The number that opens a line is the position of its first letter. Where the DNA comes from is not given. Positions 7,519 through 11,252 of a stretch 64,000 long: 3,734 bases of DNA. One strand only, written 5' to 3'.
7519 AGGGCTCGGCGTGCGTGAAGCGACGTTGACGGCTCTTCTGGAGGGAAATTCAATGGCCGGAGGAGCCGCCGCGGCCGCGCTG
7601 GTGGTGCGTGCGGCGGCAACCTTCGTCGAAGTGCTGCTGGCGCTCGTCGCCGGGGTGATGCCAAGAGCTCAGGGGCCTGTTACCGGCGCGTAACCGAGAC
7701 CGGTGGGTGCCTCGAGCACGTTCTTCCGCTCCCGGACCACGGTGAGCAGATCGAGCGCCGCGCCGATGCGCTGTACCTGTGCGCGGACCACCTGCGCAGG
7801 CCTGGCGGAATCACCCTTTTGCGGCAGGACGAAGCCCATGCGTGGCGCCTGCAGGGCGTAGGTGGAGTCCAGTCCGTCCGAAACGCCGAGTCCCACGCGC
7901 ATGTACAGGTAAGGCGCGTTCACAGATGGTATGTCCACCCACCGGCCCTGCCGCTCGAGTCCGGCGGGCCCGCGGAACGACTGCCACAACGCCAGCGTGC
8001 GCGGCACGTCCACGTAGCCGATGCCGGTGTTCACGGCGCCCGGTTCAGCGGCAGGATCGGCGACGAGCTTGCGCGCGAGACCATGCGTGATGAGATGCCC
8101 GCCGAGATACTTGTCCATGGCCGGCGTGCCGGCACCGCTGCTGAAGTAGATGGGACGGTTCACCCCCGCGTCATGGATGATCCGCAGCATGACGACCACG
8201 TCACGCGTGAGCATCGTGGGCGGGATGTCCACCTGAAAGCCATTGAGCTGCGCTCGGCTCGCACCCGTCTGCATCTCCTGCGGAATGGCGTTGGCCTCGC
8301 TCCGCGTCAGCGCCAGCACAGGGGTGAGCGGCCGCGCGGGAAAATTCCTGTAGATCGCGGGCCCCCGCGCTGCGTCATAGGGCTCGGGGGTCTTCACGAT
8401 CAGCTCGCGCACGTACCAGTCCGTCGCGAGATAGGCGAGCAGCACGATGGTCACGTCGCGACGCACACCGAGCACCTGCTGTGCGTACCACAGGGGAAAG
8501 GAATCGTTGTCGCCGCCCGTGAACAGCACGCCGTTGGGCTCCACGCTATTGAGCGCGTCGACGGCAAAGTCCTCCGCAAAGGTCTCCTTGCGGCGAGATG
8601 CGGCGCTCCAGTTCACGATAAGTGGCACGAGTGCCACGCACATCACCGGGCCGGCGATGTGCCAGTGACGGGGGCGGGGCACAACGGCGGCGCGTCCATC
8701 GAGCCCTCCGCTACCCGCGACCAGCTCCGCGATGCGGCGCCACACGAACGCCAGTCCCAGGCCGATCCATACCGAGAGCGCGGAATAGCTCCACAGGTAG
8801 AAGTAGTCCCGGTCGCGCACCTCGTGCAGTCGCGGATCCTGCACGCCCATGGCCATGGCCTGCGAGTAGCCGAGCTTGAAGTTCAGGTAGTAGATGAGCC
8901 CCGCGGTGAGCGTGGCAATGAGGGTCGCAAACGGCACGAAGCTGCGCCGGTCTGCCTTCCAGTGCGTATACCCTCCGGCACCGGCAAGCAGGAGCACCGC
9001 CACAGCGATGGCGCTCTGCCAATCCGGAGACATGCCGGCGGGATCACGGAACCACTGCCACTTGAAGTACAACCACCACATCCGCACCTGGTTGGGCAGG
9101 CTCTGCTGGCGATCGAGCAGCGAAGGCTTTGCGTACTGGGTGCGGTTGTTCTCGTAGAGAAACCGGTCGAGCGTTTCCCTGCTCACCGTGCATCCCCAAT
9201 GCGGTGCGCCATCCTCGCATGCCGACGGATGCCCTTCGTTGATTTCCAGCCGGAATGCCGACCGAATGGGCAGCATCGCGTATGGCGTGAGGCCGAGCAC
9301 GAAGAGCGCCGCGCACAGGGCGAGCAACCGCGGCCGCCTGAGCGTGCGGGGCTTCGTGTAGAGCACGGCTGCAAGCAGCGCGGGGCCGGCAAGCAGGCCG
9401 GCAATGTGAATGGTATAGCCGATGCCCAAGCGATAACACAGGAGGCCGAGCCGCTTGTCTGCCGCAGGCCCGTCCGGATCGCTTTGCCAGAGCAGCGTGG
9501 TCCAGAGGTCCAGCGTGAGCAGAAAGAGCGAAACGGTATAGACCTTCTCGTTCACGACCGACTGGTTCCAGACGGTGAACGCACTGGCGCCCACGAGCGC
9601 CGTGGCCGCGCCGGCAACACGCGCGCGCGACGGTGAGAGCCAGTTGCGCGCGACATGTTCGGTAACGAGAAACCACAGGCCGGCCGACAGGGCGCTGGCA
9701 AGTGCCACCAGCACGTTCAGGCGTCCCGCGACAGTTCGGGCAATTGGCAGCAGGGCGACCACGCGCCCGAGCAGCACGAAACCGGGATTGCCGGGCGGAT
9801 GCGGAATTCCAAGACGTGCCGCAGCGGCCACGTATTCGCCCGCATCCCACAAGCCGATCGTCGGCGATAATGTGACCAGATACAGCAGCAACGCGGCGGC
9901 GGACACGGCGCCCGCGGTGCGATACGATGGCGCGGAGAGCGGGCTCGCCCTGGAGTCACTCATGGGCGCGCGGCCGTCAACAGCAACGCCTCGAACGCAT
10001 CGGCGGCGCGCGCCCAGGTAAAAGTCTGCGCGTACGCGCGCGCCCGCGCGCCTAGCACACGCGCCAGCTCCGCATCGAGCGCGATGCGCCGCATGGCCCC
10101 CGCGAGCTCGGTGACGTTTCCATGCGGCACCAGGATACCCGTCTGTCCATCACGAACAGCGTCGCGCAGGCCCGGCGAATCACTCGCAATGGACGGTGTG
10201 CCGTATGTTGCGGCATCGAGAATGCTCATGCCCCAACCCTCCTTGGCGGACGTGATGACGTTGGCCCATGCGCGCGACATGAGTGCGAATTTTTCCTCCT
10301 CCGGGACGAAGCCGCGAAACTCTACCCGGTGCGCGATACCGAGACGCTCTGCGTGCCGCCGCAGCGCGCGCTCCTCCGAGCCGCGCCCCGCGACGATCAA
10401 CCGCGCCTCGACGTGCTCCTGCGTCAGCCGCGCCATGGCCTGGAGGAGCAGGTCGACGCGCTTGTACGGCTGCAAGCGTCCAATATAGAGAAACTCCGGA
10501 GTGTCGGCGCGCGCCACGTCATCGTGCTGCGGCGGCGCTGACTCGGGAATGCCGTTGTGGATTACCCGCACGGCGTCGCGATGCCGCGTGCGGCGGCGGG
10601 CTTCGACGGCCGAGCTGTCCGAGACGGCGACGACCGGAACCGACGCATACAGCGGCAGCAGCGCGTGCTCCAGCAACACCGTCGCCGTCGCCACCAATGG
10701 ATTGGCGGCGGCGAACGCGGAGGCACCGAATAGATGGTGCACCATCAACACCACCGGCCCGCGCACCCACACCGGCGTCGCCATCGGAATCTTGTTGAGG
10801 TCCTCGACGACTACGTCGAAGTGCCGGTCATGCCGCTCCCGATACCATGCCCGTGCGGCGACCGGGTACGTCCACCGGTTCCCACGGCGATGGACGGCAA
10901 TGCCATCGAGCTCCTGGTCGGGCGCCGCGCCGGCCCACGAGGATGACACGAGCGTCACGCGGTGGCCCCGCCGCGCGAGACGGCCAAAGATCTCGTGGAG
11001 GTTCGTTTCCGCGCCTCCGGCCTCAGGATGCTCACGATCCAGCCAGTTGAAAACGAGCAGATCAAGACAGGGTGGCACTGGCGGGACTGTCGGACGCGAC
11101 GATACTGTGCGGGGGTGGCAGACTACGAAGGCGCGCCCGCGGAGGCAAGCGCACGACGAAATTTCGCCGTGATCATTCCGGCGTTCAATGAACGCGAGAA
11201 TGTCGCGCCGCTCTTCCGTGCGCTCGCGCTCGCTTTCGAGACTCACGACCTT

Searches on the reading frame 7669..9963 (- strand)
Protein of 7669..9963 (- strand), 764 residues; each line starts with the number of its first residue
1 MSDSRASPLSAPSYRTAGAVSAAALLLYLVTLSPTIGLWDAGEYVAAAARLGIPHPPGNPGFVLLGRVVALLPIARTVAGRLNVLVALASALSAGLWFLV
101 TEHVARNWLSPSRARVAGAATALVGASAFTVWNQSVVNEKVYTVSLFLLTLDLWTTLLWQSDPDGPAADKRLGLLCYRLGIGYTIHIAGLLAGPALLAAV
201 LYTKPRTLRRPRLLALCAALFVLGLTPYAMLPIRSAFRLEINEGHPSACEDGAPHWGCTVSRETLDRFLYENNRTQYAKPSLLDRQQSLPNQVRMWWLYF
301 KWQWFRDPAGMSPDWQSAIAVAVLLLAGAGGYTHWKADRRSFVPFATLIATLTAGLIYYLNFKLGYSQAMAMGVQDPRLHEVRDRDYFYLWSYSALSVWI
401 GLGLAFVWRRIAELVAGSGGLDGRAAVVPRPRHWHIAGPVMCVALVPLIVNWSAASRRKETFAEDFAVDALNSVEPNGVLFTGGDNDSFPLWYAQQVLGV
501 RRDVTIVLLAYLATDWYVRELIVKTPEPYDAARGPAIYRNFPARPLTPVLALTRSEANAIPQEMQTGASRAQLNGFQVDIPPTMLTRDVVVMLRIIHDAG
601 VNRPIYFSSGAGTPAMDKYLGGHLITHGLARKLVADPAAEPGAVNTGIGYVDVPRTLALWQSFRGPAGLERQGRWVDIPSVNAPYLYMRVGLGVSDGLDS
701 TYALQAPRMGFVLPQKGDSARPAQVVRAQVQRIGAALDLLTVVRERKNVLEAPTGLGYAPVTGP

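Call 7: search_protein_families(library=pfam, proteins=[window:7669-9963:-], max_evalue=0.01)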
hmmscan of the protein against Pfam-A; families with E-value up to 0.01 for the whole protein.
window:7669-9963:- (764 aa): 1 family
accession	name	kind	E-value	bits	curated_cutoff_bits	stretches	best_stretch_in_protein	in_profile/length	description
PF11028.14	TMEM260-like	-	6.2e-39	134.1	24.2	1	40-206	1-176/179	Protein O-mannosyl-transferase TMEM260-like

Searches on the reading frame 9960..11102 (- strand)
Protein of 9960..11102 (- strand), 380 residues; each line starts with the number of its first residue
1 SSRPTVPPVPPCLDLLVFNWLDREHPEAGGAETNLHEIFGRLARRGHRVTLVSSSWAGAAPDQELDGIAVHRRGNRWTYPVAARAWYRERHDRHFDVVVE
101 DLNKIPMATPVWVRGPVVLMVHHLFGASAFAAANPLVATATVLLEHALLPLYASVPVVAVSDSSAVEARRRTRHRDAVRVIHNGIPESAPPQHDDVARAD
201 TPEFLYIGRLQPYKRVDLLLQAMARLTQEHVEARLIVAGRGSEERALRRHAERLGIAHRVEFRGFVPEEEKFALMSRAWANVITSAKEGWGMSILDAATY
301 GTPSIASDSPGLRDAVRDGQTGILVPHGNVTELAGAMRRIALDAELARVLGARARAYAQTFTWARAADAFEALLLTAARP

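Call 79: search_protein_families(library=pfam, proteins=[window:9960-11102:-], max_evalue=0.001)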
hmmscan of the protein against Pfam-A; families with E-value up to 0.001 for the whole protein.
window:9960-11102:- (380 aa): 5 families
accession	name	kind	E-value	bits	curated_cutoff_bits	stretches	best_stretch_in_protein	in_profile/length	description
PF00534.26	Glycos_transf_1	-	2.3e-39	135.1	26.4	1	199-355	13-170/172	Glycosyl transferases group 1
PF13692.12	Glyco_trans_1_4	-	9.6e-34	117.1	27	1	202-341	2-140/142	Glycosyl transferases group 1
PF20706.3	GT4-conflict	-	2.1e-16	60.4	26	1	157-369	150-384/385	Family 4 Glycosyltransferase in conflict systems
PF13439.12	Glyco_transf_4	-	2.3e-12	47.7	28.5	1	29-186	2-167/170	Glycosyltransferase Family 4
PF13579.12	Glyco_trans_4_4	-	1.6e-05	25.8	29.7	1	29-184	1-158/158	Glycosyl transferase 4-like domain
